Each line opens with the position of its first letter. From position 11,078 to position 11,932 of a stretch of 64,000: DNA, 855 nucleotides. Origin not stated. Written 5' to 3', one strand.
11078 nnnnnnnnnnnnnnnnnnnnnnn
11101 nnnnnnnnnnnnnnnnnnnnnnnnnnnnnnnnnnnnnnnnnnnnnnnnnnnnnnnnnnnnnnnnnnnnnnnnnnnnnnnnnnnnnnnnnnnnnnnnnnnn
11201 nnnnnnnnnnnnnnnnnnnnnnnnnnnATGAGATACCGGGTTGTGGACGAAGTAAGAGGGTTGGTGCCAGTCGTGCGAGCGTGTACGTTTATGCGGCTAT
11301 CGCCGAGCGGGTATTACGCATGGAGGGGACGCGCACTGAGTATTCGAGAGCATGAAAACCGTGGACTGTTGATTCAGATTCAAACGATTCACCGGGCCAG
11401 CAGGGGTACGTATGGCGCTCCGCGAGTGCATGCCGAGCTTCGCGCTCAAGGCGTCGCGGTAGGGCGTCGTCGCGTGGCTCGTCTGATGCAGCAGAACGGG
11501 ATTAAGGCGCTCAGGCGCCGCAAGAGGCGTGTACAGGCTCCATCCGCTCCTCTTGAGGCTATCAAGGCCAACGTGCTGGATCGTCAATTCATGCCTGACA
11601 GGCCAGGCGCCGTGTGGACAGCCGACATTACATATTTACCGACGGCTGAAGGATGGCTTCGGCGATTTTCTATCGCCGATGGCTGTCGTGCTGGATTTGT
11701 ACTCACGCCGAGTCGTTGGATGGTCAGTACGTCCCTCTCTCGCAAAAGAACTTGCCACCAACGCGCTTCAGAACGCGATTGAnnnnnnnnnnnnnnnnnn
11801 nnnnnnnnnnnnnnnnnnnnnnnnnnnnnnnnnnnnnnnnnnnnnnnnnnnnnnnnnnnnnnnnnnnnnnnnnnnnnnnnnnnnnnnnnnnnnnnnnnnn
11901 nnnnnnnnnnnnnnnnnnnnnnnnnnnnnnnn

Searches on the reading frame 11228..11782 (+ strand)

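Call 89: search_protein_families(library=pfam, proteins=[window:11228-11782:+], max_evalue=0.0001)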
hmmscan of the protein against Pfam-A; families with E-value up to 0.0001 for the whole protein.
window:11228-11782:+ (184 aa): 1 family
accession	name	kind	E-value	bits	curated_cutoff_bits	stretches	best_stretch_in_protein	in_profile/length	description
PF13276.12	HTH_21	-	2e-20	73.2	28.1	1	42-100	2-60/60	HTH-like domain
